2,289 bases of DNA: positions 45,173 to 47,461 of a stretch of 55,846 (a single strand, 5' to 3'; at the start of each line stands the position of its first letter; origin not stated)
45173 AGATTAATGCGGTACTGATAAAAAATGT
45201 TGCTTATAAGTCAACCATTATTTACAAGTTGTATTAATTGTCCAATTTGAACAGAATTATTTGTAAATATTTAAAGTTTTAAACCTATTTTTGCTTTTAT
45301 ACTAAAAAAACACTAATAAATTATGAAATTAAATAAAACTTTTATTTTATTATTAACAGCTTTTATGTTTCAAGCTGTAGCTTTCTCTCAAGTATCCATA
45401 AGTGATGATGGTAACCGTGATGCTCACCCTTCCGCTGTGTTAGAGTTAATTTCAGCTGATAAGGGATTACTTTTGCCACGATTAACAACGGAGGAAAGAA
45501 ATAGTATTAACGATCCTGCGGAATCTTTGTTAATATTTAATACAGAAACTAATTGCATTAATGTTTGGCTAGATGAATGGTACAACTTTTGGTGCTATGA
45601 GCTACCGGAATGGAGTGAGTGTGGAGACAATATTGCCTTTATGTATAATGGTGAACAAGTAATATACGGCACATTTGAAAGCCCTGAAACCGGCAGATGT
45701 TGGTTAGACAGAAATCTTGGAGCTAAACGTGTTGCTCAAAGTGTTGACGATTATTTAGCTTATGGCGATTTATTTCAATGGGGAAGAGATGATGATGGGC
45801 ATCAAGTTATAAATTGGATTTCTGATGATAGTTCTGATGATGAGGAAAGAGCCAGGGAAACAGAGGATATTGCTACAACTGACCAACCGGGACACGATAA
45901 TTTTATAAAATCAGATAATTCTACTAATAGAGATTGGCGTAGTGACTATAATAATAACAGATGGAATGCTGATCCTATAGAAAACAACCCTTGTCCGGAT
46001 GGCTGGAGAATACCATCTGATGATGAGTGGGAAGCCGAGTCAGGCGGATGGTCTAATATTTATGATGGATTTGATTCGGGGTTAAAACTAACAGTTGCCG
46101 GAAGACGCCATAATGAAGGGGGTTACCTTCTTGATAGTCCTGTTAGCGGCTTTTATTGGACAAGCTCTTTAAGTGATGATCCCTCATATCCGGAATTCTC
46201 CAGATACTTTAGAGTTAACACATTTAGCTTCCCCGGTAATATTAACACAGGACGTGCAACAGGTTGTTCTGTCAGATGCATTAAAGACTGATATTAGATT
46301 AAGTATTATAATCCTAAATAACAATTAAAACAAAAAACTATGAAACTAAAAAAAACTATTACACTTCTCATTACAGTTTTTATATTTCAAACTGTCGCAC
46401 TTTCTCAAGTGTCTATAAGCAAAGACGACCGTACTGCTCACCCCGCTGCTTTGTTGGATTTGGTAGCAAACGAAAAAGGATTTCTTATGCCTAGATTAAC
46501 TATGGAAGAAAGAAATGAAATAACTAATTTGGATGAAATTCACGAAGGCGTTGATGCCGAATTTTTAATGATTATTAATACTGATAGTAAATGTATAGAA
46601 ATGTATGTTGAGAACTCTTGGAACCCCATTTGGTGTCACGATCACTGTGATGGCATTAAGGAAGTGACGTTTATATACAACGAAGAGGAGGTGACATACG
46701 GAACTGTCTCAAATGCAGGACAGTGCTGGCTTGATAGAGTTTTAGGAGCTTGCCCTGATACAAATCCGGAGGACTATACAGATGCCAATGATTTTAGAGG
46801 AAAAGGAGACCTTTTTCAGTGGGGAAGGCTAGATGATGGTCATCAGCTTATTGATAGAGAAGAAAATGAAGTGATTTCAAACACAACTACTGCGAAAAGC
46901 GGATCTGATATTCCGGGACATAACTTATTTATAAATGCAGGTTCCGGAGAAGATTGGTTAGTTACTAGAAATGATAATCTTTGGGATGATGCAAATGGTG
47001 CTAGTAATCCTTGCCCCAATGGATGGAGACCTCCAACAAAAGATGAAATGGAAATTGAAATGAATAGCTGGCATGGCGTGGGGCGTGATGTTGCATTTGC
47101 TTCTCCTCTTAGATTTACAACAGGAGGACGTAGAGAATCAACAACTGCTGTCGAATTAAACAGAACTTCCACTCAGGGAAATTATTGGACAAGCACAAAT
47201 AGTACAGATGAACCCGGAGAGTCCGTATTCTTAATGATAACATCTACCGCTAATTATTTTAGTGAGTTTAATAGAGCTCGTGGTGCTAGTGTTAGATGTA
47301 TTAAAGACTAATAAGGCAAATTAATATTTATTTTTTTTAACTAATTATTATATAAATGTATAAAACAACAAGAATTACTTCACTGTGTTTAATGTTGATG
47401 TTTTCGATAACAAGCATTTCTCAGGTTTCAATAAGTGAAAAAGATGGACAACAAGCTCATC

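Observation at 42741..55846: Nine-gene array of secreted proteins with one shared N-terminal module and divergent lectin-like or fibre-like C-termini, interleaved with two 7-TM AraC regulators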

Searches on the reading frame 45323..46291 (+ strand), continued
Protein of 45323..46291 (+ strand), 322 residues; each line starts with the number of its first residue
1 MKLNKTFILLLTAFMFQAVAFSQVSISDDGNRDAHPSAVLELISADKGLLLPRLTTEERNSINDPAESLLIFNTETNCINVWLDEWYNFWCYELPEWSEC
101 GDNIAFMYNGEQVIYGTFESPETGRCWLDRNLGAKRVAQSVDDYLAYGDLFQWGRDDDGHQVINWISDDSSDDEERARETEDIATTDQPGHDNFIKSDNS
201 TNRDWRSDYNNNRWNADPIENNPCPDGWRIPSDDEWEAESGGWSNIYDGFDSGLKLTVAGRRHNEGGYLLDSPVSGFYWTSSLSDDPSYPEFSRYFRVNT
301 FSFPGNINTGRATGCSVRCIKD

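Call 60: search_protein_families(library=phrogs, proteins=[window:45323-46291:+], max_evalue=0.01)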
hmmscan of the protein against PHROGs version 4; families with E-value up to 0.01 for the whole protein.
window:45323-46291:+ (322 aa): 0 families

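Call 62: search_solved_structures(query=A6, max_evalue=1, show_alignments=1)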
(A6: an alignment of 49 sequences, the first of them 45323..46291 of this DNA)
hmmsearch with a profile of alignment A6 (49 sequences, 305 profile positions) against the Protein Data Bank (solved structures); distinct sequences matched with E-value up to 1: 0.

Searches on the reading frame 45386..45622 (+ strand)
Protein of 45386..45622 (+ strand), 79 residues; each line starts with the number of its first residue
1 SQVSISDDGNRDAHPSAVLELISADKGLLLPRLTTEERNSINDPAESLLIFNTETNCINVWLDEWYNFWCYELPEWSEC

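Call 12: find_homologous_proteins(query=A2, max_evalue=0.001)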
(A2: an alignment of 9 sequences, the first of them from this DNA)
Query A2 (9 sequences) (71 aa, profile of the alignment): 22 proteins with E <= 0.001 among 255 candidates.
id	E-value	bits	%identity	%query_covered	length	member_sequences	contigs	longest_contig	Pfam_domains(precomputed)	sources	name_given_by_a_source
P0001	1.0e-18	85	59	83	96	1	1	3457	PF26696.1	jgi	-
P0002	1.5e-13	68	41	79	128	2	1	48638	PF26696.1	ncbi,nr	ncbi:MAG: hypothetical protein IPO48_09080 [Saprospiraceae bacterium]|nr:hypothetical protein [Sapro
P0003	2.0e-10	58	45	85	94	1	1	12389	PF26696.1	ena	-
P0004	3.4e-10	58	49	63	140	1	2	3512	PF26696.1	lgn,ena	-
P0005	3.0e-8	51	47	75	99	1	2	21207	PF26696.1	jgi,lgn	jgi:hypothetical protein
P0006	1.7e-7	49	49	83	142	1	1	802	PF26696.1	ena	-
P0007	1.9e-7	49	42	68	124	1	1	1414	PF26696.1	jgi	jgi:hypothetical protein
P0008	2.0e-7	49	42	72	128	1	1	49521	PF26696.1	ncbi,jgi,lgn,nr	ncbi:MAG: hypothetical protein LBG15_02870 [Dysgonamonadaceae bacterium]|jgi:hypothetical protein|nr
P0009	3.8e-7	48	37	97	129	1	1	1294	PF26696.1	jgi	jgi:hypothetical protein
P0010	7.1e-7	47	46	90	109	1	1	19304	PF26696.1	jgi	-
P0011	1.5e-6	46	37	92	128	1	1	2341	PF26696.1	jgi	jgi:hypothetical protein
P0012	1.9e-6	45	37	72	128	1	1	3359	PF26696.1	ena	-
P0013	2.0e-6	45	49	83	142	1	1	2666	PF26696.1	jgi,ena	-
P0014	2.1e-6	45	38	94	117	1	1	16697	PF26696.1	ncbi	-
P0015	2.6e-6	45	34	83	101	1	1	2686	PF26696.1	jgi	jgi:hypothetical protein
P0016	2.8e-6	45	40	75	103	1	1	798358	PF26696.1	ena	-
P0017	2.8e-6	45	35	97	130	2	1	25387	PF26696.1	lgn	-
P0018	4.3e-6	44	44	65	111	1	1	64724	PF26696.1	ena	-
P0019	8.9e-6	43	39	83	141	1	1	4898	PF26696.1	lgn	-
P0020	7.9e-5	40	52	46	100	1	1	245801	PF26696.1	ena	-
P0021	2.2e-4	39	36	72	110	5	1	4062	PF26696.1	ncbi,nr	ncbi:MAG: hypothetical protein EBY38_07035 [Flavobacteriaceae bacterium]|nr:hypothetical protein [Fl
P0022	3.0e-4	38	41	72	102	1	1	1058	PF26696.1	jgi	jgi:hypothetical protein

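Call 13: search_protein_families(library=pfam, alignment_id=A2, max_evalue=10)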
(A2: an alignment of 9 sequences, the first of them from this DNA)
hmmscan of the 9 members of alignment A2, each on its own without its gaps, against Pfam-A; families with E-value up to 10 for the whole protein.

A. member 1, seq(71 aa): 0 families

B. families by the number of members that match (of 9 scanned): 2 families
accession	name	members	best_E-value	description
PF16722.10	SAPIS-gp6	1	0.019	Pathogenicity island protein gp6 in Staphylococcus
PF25334.1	C2_GRDP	1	0.083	C2 domain of glycine-rich domain-containing protein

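Call 14: search_protein_families(library=pfam, proteins=[P0001, P0002, P0003, P0008, P0014, P0021], max_evalue=1)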
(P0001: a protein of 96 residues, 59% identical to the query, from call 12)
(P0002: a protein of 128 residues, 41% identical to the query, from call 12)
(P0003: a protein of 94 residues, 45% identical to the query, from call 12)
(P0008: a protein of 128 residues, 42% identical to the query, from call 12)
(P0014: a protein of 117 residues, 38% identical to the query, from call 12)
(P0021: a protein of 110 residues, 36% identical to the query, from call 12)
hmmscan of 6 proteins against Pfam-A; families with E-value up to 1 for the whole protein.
P0001 (96 aa): 0 families

P0002 (128 aa): 0 families

P0003 (94 aa): 0 families

P0008 (128 aa): 1 family
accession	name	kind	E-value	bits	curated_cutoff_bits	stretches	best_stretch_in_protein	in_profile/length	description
PF06507.19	ARF_AD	-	0.089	13.1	27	1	81-121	38-77/84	Auxin response factor ancillary domain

P0014 (117 aa): 0 families

P0021 (110 aa): 0 families

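Call 31: search_protein_representatives(alignment_id=A4)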
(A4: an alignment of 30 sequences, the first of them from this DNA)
Query: 30 sequences, 113 profile positions. Proteins with E-value up to 0.001 (for the whole library): 61582; up to 1e-10: 35543; up to 1e-30: 1250. The best 150 are listed.
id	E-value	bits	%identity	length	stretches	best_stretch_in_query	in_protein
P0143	4.2e-135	458.3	-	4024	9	18-102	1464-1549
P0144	9.9e-129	437.7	-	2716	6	7-91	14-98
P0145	2.5e-128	436.4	-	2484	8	21-100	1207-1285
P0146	8.8e-125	425.0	-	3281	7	18-101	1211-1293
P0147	1.4e-121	414.7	-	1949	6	19-94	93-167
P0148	4.3e-121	413.1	-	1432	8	3-80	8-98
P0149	7.5e-121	412.3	-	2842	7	18-84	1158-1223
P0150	2.9e-120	410.4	-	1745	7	20-106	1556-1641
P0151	2.9e-113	387.9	-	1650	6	4-90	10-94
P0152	8.5e-102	350.9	-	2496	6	10-86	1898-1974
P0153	8.3e-99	341.3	-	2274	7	18-86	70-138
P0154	1.9e-98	340.1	-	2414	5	19-104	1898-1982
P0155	1.6e-97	337.1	-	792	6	1-90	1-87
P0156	7.7e-94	325.3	-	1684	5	20-90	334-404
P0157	1.4e-92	321.2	-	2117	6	17-106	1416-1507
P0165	3.0e-78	275.1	-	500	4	14-86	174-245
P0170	3.8e-76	268.3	-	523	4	1-92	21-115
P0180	5.6e-70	248.4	-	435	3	6-92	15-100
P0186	8.6e-65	231.7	-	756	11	6-87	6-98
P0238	2.7e-56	204.3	-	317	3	1-88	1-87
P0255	3.0e-55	201.0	-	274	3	1-90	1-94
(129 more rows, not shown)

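Call 32: search_solved_structures(query=A4, max_evalue=10, show_alignments=3)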
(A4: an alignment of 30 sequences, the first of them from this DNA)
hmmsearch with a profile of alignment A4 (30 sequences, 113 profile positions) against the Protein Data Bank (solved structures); distinct sequences matched with E-value up to 10: 0.

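Call 54: predict_structure(alignment_id=A7)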
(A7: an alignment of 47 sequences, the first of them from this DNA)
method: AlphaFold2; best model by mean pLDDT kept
length: 79 residues; sequences in the alignment: 47
mean_pLDDT: 92.8   pTM: 0.72
mean pLDDT of the five models: 92.8, 92.1, 91.4, 89.2, 87.3
residues with pLDDT >= 90: 62; 70-90: 16; 50-70: 1; < 50: 0
segments of 3 or more residues with pLDDT < 50: none
pLDDT, mean of each block of 10 residues (from residue 1): 88 92 93 98 98 97 96 78
secondary structure, 60 per line:
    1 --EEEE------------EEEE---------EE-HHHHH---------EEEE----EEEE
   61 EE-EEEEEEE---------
elements in order: E3-6 E19-22 H35-39 E49-52 E57-62 E64-70

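Call 56: fold_search(model_id=the predicted structure, library=pdb)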
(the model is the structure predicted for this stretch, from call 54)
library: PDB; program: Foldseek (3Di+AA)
matches with E <= 10: 68; with E <= 0.001: 0
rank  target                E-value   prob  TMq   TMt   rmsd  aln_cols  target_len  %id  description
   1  5w6f_A                2.5e-01  0.77  0.43  0.07   7.3        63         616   16  Crystal structure of Bacteriophage CBA120 tailspike protein 3 (TSP3, orf212) (released 2018-10-24)
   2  6nw9_B                2.7e-01  0.72  0.43  0.07   8.6        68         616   16  CRYSTAL STRUCTURE OF A TAILSPIKE PROTEIN 3 (TSP3, ORF212) FROM ESCHERICHIA COLI O157:H7 BACTERIOPHAGE CBA120 (released 2019-06-05)
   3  7rej_B                4.6e-01  0.77  0.44  0.15   5.2        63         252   11  Tailspike protein 4 (TSP4) from phage CBA120, residues 1-335, obtained in the presence of NaK-Tartrate (released 2022-02-23)
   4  6nw9_C                4.6e-01  0.63  0.44  0.07   9.1        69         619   16  CRYSTAL STRUCTURE OF A TAILSPIKE PROTEIN 3 (TSP3, ORF212) FROM ESCHERICHIA COLI O157:H7 BACTERIOPHAGE CBA120 (released 2019-06-05)
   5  7rej_A                6.0e-01  0.47  0.44  0.12   8.0        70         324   13  Tailspike protein 4 (TSP4) from phage CBA120, residues 1-335, obtained in the presence of NaK-Tartrate (released 2022-02-23)
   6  7rfo_B                6.9e-01  0.66  0.44  0.12   5.2        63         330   11  SeMet Tailspike protein 4 (TSP4) phage CBA120, residues 1-335, obtained in the presence of LiSO4 (released 2022-02-23)
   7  7rfo_A                1.2e+00  0.41  0.43  0.12   5.2        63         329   10  SeMet Tailspike protein 4 (TSP4) phage CBA120, residues 1-335, obtained in the presence of LiSO4 (released 2022-02-23)
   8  2yvv_A                1.2e+00  0.41  0.40  0.11   5.9        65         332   14  Crystal structure of hyluranidase complexed with lactose at 2.6 A resolution reveals three specific sugar recognition  (released 2007-05-01)
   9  9bnb_A                1.3e+00  0.54  0.44  0.57   3.0        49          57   14  Collagen XVIII trimerization domain with introduced inter-chain disulfide bond, G(-1)C-L5C (released 2025-08-27)
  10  2c3f                  1.3e+00  0.28  0.34  0.10   5.7        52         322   23  The structure of a group A streptococcal phage-encoded tail-fibre showing hyaluronan lyase activity. (released 2005-11-29)
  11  1yu0                  1.5e+00  0.72  0.37  0.08   1.3        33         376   18  Major Tropism Determinant P1 Variant (released 2005-09-20)
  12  1yu3                  1.5e+00  0.69  0.37  0.08   1.3        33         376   18  Major Tropism Determinant I1 Variant (released 2005-09-20)
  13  9bnb_C                1.5e+00  0.44  0.41  0.54   2.5        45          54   16  Collagen XVIII trimerization domain with introduced inter-chain disulfide bond, G(-1)C-L5C (released 2025-08-27)
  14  1yu1                  1.7e+00  0.63  0.37  0.08   1.3        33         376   18  Major Tropism Determinant P3c Variant (released 2005-09-20)
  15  6x3m_E                1.8e+00  0.23  0.37  0.10   5.4        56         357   14  Crystal structure of full-length Streptococcal bacteriophage hyaluronidase in complex with unsaturated hyaluronan octa (released 2021-06-09)
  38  2vfm                  5.0e+00  0.12  0.34  0.07   4.3        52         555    8  Low Temperature Structure of P22 Tailspike Protein Fragment (109-666) (released 2008-12-16)
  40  2vfn                  5.3e+00  0.11  0.34  0.07   4.3        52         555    8  Low Temperature Structure of P22 Tailspike Protein Fragment (109-666), Mutant V125A (released 2008-12-16)
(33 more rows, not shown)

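Call 59: fold_search(model_id=the predicted structure, library=viral)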
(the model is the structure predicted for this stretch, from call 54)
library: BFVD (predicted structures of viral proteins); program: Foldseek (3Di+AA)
matches with E <= 10: 956; with E <= 0.001: 11
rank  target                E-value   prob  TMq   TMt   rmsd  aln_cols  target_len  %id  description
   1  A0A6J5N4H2            3.2e-05  1.00  0.76  0.18   2.4        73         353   34  Uncharacterized protein [uncultured Caudovirales phage]
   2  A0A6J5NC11            5.9e-05  1.00  0.73  0.18   3.0        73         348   30  Uncharacterized protein [uncultured Caudovirales phage]
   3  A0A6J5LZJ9            1.4e-04  1.00  0.71  0.19   1.9        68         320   29  Uncharacterized protein [uncultured Caudovirales phage]
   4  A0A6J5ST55            2.2e-04  1.00  0.68  0.08   3.1        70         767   31  Collagen triple helix repeat [uncultured Caudovirales phage]
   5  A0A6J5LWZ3            2.7e-04  1.00  0.79  0.13   1.3        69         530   29  Uncharacterized protein (Fragment) [uncultured Caudovirales phage]
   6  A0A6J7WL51            3.7e-04  1.00  0.74  0.16   1.6        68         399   24  Uncharacterized protein [uncultured Caudovirales phage]
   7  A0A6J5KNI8            5.5e-04  1.00  0.68  0.12   1.4        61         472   36  Uncharacterized protein (Fragment) [uncultured Caudovirales phage]
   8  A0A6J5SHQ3            5.5e-04  1.00  0.65  0.13   2.1        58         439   24  Uncharacterized protein [uncultured Caudovirales phage]
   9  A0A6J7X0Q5            5.5e-04  1.00  0.66  0.11   2.3        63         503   36  Uncharacterized protein [uncultured Caudovirales phage]
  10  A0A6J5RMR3            5.5e-04  1.00  0.70  0.11   4.4        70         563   28  Uncharacterized protein [uncultured Caudovirales phage]
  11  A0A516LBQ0            7.7e-04  1.00  0.71  0.30   2.8        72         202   24  (no name in the UniProt tables at hand)
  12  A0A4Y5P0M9            1.3e-03  1.00  0.54  0.10   6.6        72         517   28  (no name in the UniProt tables at hand)
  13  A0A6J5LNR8            1.5e-03  1.00  0.65  0.15   1.6        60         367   32  Uncharacterized protein [uncultured Caudovirales phage]
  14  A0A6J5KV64            1.8e-03  1.00  0.73  0.05   1.8        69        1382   30  Uncharacterized protein [uncultured Caudovirales phage]
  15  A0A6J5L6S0            2.2e-03  1.00  0.72  0.06   2.4        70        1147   26  Uncharacterized protein [uncultured Caudovirales phage]
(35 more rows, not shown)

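Call 67: search_protein_families(library=pfam, proteins=[P0148, P0155, P0165, P0170, P0180, P0186, P0238, P0255, P0147, P0151], max_evalue=0.0001)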
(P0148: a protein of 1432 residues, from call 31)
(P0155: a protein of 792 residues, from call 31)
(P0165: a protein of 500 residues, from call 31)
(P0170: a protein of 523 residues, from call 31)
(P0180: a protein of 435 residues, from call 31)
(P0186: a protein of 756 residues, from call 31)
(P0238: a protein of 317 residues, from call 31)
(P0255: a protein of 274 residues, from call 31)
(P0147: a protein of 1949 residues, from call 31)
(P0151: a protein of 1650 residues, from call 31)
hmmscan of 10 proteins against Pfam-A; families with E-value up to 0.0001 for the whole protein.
P0148 (1432 aa): 0 families

P0155 (792 aa): 0 families

P0165 (500 aa): 0 families

P0170 (523 aa): 1 family
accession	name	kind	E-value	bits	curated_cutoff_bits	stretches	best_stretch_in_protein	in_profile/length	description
PF10983.13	DUF2793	-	6.4e-06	26.4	27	0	162-189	60-87/87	Protein of unknown function (DUF2793)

P0180 (435 aa): 5 families
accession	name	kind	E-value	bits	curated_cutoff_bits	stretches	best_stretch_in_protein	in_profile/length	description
PF24681.1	Kelch_KLHDC2_KLHL20_DRC7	-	7.9e-09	35.6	50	1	273-378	87-196/221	KLHDC2/KLHL20/DRC7 Kelch-repeats domain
PF13415.12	Kelch_3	-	5.3e-08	33.3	22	0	297-336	1-41/48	Galactose oxidase, central domain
PF24996.1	NANM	-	1.9e-06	27.4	45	1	289-394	9-114/350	N-acetylneuraminate epimerase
PF01344.31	Kelch_1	-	2.5e-05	24.1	20.1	0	305-332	19-46/46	Kelch motif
PF13418.12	Kelch_4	-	6.4e-05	23.3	21.6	0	290-332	4-48/49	Galactose oxidase, central domain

P0186 (756 aa): 1 family
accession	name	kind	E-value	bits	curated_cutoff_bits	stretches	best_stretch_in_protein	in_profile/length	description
PF10983.13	DUF2793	-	1.4e-11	44.5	27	0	110-134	62-86/87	Protein of unknown function (DUF2793)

P0238 (317 aa): 0 families

P0255 (274 aa): 0 families

P0147 (1949 aa): 2 families
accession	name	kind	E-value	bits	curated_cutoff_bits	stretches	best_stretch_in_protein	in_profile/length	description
PF13884.11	Peptidase_S74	-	9.7e-17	61.5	22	1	1843-1897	1-58/58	Chaperone of endosialidase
PF10983.13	DUF2793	-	4.5e-11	42.9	27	0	975-999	62-86/87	Protein of unknown function (DUF2793)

P0151 (1650 aa): 0 families

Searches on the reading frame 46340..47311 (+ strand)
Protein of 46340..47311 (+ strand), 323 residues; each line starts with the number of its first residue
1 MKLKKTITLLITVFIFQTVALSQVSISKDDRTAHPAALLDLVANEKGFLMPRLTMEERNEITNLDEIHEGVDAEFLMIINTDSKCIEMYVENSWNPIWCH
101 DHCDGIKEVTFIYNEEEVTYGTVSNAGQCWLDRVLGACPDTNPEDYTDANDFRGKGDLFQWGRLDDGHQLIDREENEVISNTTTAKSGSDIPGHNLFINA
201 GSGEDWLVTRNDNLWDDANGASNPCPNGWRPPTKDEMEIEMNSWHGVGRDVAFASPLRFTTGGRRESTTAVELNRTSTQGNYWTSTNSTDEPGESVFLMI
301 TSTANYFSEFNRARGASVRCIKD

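Call 7: search_protein_families(library=pfam, proteins=[window:46340-47311:+], max_evalue=0.1)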
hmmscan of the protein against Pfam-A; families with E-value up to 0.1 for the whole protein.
window:46340-47311:+ (323 aa): 2 families
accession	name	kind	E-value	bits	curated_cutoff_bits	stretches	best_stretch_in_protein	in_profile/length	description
PF09603.15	Fib_succ_major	-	3.4e-05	24.6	33.9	1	215-322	56-187/187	Fibrobacter succinogenes major domain (Fib_succ_major)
PF07603.17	Lcl_C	-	0.029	15.1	34.9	1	227-321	43-116/117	Lcl C-terminal domain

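Call 8: search_protein_families(library=ncbifam, proteins=[window:46340-47311:+], max_evalue=0.1)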
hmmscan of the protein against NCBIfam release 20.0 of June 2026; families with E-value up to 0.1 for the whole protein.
window:46340-47311:+ (323 aa): 1 family
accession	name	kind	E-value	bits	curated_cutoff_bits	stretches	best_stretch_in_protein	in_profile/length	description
TIGR02145.1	Fib_succ_major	domain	1.8e-06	28.8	41.65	1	215-323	52-176/176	FISUMP domain-containing protein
